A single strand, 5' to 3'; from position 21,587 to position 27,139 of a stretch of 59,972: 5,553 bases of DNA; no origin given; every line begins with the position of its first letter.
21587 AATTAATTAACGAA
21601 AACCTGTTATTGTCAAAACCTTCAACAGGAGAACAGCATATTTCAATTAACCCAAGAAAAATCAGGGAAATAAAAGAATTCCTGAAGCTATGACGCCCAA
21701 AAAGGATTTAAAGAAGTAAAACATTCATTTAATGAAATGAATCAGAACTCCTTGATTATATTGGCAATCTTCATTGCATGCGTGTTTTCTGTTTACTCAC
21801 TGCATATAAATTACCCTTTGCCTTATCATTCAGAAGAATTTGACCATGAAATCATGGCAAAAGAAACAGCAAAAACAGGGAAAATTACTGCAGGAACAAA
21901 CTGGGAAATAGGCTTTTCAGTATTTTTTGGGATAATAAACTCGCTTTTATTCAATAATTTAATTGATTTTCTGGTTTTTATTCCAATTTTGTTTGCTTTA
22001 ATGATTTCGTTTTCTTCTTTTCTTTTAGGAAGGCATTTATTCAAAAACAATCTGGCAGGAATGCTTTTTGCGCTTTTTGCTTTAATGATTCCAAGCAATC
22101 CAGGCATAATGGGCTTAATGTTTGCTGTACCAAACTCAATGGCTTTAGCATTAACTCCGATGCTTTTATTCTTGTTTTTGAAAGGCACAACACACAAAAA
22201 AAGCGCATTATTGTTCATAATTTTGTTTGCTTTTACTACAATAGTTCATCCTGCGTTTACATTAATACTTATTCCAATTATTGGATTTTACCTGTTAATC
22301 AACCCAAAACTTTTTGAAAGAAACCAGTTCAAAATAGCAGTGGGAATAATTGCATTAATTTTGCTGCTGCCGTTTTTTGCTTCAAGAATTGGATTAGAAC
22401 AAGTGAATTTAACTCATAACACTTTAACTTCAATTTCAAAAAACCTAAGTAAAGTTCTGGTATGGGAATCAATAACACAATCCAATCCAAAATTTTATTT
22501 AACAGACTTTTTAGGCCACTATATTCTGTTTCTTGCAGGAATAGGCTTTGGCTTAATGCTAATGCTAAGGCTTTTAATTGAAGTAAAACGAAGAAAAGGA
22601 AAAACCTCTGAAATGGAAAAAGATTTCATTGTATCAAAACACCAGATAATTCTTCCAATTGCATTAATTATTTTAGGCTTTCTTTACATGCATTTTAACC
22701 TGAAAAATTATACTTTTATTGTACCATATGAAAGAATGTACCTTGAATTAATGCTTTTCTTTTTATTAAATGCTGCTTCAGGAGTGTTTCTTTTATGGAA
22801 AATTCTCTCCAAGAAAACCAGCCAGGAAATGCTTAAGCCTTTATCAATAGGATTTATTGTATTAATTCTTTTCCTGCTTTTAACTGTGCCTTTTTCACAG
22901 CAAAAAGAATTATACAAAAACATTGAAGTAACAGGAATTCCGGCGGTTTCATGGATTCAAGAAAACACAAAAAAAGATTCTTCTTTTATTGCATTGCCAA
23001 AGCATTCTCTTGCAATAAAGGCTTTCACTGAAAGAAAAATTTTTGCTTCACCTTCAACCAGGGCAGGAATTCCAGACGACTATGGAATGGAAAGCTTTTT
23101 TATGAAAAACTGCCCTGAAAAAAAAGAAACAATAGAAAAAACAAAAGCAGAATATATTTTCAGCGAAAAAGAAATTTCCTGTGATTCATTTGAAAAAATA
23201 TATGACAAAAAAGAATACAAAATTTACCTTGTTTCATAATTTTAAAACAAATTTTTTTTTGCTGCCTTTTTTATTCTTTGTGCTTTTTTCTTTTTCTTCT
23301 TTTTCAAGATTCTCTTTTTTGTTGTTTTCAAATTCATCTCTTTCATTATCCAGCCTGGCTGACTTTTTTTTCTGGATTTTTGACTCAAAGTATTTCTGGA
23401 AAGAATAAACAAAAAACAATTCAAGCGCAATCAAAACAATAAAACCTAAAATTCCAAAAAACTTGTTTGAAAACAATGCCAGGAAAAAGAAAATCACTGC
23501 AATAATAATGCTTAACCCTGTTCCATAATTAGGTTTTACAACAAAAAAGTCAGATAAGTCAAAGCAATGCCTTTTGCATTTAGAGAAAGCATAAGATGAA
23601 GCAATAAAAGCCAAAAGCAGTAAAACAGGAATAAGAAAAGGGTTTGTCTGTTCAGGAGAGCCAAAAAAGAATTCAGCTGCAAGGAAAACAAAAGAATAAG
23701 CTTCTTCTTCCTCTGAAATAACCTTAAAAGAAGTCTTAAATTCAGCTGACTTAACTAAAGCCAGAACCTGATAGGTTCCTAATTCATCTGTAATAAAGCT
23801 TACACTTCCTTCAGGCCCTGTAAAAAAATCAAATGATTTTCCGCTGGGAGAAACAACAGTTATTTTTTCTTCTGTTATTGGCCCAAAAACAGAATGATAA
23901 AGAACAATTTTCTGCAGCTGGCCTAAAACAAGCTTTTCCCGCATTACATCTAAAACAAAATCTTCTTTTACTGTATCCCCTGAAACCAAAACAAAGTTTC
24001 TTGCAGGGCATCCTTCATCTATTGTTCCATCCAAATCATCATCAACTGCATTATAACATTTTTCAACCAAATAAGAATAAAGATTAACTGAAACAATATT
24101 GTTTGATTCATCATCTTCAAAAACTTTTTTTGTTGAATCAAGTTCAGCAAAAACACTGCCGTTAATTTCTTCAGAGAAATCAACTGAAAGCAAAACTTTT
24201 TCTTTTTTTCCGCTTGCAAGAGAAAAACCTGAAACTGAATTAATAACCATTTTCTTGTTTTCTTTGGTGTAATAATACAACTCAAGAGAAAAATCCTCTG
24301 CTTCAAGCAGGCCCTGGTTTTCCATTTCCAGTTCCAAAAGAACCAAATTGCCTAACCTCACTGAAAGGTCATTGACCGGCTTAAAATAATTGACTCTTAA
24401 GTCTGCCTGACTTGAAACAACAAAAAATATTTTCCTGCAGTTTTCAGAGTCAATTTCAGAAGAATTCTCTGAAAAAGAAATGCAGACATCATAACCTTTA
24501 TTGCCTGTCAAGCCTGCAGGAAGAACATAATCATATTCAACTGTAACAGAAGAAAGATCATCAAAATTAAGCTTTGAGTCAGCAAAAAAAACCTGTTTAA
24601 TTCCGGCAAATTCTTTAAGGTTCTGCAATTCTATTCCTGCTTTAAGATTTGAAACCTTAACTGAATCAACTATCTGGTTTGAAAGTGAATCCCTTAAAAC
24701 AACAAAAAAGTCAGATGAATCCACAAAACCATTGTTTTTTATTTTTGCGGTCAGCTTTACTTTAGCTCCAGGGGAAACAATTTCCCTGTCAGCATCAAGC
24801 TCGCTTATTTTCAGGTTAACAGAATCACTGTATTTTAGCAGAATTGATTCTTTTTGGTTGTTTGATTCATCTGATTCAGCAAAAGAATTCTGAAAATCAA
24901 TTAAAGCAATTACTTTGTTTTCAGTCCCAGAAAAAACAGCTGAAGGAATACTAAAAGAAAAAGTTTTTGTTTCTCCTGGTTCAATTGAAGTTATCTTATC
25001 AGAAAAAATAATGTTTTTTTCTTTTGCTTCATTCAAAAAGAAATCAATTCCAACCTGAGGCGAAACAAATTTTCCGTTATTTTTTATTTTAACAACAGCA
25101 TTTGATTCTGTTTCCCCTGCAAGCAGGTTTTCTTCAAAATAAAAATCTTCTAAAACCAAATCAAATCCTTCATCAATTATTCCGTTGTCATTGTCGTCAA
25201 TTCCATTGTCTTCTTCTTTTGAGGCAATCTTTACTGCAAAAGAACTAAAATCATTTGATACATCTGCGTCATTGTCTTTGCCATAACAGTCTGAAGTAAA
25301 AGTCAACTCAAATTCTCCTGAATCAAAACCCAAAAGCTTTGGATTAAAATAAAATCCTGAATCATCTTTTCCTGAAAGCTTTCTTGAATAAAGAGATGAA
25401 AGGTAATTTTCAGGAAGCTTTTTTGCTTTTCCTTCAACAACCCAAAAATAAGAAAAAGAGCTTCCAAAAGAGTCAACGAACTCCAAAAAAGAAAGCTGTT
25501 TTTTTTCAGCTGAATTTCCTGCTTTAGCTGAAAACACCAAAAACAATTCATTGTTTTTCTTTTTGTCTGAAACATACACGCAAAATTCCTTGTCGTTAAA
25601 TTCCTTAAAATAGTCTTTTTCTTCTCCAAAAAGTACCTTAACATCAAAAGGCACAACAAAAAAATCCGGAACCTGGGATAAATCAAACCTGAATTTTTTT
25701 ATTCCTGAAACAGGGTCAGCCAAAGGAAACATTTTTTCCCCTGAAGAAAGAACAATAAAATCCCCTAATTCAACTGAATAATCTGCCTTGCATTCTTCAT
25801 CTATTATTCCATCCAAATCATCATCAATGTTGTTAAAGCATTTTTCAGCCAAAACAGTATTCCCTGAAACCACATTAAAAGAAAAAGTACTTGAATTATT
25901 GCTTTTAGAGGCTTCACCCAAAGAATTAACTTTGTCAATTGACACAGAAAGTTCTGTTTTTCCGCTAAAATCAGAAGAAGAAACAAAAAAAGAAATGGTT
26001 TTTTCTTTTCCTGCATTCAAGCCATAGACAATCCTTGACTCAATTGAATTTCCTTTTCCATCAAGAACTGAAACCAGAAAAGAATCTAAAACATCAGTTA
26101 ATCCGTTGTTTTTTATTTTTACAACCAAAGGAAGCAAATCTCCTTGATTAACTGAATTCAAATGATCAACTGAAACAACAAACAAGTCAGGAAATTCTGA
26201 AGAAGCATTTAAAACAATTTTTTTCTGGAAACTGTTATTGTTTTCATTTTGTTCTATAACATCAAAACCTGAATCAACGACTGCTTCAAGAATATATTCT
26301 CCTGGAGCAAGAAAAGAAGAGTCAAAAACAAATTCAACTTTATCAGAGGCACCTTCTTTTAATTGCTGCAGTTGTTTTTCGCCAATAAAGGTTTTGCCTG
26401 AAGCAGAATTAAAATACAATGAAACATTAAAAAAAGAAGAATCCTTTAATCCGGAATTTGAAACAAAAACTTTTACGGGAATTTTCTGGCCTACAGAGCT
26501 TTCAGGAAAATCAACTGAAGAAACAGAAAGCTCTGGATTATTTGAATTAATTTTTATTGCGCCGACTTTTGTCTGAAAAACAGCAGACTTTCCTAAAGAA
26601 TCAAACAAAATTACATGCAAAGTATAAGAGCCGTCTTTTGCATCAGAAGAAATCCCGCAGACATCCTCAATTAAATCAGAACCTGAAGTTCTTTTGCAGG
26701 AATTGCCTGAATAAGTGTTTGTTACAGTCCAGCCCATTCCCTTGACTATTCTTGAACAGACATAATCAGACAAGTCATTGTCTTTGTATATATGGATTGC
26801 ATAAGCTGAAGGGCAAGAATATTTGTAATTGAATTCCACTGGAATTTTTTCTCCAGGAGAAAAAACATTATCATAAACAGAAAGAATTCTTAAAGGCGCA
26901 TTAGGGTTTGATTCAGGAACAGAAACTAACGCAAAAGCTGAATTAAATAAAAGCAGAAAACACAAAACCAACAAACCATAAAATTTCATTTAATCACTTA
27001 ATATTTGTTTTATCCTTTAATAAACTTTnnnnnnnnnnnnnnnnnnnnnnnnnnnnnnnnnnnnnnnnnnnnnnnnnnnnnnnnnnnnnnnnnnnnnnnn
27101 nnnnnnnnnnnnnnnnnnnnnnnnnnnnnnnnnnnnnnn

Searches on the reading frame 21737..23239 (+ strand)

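Call 24: search_protein_families(library=pfam, proteins=[window:21737-23239:+], max_evalue=0.001)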
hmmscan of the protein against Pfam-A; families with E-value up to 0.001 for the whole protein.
window:21737-23239:+ (500 aa): 2 families
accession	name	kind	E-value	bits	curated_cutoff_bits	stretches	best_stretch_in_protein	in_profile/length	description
PF20176.3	DUF6541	-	1.5e-05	24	29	1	82-215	186-332/646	Family of unknown function (DUF6541)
PF20604.3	DUF6798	-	0.00055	20.1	26.9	0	402-437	5-39/61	Domain of unknown function (DUF6798)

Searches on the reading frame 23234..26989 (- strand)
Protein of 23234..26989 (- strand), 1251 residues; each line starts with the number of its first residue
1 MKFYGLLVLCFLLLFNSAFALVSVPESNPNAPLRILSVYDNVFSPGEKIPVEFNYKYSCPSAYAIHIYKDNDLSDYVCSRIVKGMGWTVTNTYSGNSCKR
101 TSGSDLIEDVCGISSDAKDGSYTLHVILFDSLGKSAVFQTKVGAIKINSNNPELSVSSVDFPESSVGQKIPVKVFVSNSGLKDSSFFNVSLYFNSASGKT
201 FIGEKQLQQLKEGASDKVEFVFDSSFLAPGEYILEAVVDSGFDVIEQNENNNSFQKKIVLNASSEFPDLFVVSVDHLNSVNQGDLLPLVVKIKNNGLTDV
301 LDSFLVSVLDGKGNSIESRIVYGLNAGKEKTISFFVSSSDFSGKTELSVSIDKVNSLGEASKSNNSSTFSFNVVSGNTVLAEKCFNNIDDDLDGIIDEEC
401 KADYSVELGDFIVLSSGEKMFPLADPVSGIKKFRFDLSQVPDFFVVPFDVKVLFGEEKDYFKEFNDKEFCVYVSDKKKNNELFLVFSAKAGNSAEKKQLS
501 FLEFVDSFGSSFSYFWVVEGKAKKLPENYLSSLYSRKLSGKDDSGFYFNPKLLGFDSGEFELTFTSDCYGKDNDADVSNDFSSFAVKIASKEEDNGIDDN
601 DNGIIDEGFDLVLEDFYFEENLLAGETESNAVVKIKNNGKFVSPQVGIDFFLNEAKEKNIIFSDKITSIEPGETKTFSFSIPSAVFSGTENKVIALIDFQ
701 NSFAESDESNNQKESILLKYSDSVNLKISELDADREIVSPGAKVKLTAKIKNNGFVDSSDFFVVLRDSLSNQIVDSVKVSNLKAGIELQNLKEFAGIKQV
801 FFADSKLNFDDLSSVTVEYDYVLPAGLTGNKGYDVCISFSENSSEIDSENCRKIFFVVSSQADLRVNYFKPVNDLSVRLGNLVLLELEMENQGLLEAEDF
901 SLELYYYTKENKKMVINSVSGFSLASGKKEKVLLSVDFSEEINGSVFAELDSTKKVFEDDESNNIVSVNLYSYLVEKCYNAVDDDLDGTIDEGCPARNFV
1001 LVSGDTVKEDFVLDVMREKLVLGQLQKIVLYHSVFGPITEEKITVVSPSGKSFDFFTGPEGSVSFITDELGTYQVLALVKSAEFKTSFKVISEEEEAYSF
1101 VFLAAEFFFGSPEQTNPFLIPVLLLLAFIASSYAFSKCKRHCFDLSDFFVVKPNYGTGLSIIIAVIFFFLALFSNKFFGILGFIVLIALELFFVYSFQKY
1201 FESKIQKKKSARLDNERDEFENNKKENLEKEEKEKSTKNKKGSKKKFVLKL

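Call 24: search_protein_families(library=pfam, proteins=[window:23234-26989:-], max_evalue=0.001)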
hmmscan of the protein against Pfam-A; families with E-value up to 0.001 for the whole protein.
window:23234-26989:- (1251 aa): 2 families
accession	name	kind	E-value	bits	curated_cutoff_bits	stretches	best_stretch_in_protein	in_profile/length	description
PF07705.17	CARDB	-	3.8e-48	162.3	22.7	4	152-255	2-100/101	CARDB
PF12326.13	EOS1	-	0.00049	20.5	23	1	1161-1246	48-135/163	N-glycosylation protein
